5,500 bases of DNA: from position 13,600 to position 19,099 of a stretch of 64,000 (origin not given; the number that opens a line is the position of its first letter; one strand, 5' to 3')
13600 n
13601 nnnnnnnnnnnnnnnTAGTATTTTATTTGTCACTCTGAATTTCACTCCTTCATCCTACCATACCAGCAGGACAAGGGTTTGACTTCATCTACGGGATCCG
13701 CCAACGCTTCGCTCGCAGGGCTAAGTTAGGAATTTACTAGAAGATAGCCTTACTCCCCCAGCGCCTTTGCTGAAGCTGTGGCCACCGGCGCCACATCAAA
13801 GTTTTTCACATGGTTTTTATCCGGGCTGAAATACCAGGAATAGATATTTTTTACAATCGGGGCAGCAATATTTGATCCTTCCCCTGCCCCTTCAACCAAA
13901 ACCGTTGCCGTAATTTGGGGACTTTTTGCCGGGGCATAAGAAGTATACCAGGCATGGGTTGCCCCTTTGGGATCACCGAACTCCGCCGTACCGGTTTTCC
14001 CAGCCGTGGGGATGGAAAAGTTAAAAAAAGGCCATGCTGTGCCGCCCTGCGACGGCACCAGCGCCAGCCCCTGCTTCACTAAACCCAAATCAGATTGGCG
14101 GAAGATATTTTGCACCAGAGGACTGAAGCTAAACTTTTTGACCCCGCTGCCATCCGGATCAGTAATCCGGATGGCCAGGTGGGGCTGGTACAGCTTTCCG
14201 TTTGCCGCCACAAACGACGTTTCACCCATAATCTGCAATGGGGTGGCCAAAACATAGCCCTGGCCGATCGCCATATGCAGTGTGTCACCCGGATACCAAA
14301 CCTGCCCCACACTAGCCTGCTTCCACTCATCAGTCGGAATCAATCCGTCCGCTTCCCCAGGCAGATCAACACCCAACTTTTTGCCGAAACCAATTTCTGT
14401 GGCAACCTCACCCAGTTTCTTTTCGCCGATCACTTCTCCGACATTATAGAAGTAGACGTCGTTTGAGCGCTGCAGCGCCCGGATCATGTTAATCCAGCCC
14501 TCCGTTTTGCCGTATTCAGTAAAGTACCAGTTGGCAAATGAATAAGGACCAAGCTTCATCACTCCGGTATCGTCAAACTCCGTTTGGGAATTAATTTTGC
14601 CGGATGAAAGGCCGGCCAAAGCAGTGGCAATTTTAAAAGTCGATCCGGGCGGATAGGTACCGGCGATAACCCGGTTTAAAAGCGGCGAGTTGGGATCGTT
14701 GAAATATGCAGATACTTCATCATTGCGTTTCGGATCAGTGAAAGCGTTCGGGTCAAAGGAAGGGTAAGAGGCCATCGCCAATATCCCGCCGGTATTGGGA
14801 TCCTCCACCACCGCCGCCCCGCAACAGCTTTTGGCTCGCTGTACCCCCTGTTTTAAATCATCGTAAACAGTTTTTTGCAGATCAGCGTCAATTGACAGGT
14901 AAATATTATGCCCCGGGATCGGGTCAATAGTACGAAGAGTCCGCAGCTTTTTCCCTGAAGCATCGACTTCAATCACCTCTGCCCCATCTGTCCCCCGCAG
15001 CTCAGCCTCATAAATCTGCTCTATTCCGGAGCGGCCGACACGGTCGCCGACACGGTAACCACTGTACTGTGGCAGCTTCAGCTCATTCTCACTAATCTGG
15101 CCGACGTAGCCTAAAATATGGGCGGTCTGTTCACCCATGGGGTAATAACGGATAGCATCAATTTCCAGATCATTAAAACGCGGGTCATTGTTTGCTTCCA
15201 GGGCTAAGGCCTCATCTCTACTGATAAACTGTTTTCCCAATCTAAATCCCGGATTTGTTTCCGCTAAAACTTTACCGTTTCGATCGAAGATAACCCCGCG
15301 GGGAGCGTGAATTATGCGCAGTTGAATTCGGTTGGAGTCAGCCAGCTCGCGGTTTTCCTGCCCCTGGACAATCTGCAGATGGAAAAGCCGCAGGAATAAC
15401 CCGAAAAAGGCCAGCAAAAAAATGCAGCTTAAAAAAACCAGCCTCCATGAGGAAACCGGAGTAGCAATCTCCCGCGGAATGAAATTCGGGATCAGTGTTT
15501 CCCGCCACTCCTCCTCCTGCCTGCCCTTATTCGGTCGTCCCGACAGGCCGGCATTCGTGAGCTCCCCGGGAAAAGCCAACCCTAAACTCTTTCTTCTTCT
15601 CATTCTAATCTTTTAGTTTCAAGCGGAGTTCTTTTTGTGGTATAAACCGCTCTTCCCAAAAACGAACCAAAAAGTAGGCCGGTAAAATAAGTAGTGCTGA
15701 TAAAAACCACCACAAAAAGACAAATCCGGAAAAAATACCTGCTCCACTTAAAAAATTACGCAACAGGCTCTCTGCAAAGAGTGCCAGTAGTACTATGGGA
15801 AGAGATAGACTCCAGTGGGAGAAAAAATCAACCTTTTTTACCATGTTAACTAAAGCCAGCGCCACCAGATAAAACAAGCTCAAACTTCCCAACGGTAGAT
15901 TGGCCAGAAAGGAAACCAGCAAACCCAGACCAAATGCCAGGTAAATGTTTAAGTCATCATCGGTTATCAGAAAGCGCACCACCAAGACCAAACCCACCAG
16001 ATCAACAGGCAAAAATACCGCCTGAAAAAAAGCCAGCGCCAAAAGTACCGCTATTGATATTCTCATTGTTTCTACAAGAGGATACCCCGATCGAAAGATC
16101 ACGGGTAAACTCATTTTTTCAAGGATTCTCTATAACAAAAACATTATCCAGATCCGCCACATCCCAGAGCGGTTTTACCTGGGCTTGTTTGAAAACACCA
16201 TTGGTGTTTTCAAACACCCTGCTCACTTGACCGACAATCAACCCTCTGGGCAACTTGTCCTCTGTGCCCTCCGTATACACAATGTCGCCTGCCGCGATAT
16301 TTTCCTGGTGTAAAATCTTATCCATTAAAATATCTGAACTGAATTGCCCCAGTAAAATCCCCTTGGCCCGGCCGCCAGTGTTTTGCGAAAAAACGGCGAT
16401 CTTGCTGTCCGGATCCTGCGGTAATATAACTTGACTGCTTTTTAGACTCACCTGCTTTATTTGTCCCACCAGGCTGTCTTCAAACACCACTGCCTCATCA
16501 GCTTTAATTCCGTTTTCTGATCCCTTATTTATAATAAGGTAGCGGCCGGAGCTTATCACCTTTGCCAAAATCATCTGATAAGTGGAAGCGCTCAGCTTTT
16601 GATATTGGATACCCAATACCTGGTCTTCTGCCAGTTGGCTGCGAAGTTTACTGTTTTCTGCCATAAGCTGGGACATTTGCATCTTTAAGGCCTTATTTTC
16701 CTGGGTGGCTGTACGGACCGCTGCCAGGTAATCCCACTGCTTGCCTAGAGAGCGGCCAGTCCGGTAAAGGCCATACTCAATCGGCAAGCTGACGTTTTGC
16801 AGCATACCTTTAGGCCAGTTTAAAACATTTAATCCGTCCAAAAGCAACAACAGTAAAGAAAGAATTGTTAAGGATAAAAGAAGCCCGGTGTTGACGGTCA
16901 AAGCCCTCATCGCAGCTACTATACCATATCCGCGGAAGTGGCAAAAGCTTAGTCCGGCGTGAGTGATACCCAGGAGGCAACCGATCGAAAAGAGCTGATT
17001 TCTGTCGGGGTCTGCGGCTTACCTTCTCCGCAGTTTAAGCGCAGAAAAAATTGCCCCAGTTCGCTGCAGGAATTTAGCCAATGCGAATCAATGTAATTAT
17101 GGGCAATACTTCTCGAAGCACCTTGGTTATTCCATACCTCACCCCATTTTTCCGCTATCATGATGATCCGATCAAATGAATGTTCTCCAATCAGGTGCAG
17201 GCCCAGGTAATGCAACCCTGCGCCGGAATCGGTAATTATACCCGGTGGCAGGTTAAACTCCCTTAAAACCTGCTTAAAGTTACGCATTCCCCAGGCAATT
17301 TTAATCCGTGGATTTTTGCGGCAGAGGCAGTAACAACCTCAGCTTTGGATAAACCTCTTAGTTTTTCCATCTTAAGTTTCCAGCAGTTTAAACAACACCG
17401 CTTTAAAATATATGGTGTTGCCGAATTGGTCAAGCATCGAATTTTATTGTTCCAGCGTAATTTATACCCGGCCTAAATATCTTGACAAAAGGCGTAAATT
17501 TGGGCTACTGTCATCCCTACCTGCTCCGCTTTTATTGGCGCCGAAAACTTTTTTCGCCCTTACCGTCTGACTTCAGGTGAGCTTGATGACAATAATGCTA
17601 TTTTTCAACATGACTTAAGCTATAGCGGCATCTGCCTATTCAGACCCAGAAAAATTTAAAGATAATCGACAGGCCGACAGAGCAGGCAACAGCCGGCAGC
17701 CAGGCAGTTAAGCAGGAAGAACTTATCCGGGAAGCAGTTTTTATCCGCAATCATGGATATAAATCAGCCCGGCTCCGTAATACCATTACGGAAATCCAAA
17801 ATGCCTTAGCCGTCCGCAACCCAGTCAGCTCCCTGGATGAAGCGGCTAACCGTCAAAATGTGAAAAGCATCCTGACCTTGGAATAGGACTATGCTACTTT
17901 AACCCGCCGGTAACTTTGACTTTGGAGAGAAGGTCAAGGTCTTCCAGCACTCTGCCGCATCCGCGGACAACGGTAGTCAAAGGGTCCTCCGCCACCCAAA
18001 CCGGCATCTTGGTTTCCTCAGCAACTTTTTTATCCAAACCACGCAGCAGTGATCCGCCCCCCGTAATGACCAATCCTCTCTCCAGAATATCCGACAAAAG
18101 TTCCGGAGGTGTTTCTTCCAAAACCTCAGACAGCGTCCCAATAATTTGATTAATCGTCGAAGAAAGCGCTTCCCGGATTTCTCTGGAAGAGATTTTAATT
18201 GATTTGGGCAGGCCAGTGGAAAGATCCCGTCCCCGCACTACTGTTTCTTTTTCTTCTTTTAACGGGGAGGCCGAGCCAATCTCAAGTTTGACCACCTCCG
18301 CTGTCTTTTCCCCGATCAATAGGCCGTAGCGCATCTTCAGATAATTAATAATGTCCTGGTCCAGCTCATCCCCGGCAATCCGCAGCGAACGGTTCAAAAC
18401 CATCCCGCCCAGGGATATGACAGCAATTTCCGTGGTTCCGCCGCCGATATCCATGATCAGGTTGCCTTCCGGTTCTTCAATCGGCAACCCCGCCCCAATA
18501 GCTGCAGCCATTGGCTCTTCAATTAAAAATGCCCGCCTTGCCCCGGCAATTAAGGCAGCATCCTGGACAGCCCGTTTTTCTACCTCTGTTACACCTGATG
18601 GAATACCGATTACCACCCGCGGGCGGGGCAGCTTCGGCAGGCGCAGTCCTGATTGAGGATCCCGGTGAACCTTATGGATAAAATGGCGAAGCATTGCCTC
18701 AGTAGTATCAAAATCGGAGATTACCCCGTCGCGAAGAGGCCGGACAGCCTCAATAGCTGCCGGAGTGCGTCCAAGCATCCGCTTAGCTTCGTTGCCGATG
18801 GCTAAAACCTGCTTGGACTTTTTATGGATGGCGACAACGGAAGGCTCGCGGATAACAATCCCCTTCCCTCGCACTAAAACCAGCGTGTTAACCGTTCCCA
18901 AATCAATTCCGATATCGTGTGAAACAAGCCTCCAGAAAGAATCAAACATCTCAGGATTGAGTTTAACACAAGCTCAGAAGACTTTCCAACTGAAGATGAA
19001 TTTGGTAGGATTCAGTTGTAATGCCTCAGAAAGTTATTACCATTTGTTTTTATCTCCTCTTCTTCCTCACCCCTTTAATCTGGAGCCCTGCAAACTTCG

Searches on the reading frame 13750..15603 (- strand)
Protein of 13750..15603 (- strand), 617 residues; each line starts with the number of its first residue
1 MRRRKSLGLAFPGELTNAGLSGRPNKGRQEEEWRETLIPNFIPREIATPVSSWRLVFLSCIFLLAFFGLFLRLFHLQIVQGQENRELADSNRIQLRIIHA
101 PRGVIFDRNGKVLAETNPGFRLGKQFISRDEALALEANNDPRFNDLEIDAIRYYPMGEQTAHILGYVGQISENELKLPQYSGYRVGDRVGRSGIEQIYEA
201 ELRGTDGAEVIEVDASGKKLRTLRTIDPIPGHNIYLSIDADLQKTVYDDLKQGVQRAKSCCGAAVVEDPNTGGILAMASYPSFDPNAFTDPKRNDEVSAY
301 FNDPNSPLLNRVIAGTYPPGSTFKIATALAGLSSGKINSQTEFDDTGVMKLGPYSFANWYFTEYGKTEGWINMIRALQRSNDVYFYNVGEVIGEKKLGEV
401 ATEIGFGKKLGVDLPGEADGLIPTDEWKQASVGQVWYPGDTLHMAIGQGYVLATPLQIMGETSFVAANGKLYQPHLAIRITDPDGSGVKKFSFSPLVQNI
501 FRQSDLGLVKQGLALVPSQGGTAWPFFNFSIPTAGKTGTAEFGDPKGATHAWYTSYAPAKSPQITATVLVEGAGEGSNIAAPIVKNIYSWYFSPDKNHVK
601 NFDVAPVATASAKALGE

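Call 10: search_protein_families(library=pfam, proteins=[window:13750-15603:-], max_evalue=0.0001)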
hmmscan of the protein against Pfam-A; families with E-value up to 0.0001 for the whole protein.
window:13750-15603:- (617 aa): 2 families
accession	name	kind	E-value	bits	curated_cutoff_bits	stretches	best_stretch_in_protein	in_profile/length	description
PF00905.27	Transpeptidase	-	6.2e-64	216.5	22.1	1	262-588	1-298/299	Penicillin binding protein transpeptidase domain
PF03717.20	PBP_dimer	-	7.3e-30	105.1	24.4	1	145-223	101-179/180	Penicillin-binding Protein dimerisation domain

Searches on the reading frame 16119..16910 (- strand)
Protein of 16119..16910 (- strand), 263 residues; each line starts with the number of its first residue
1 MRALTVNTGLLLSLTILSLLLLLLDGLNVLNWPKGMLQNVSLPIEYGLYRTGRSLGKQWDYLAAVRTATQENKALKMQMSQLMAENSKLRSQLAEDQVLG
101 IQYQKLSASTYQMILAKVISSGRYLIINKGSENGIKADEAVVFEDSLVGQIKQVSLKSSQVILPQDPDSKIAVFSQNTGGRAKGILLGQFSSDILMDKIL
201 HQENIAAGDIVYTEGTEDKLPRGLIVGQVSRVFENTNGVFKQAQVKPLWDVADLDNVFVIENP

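Call 10: search_protein_families(library=pfam, proteins=[window:16119-16910:-], max_evalue=0.0001)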
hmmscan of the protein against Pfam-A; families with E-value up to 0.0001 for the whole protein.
window:16119-16910:- (263 aa): 1 family
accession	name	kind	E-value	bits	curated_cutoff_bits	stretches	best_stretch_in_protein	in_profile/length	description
PF04085.20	MreC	-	7.9e-33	113.7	28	1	123-261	11-147/147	Rod shape-determining protein MreC, barrel core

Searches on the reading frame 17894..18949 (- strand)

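Call 10: search_protein_families(library=pfam, proteins=[window:17894-18949:-], max_evalue=0.0001)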
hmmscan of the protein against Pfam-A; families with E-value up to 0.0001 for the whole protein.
window:17894-18949:- (351 aa): 5 families
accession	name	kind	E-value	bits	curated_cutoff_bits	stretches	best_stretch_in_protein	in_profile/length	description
PF06723.19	MreB_Mbl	-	3.1e-142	473.7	27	1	11-341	2-325/327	MreB/Mbl protein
PF00012.26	HSP70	-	1.4e-13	50.4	20.6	1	111-208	135-238/599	Hsp70 protein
PF14450.12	FtsA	-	7e-13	49.5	31.8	1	165-322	2-112/127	Cell division protein FtsA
PF00022.25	Actin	-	4.9e-09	35.7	27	1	36-207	31-190/410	Actin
PF11104.14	PilM_2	-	3e-05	23.6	27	0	164-208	183-227/340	Type IV pilus assembly protein PilM;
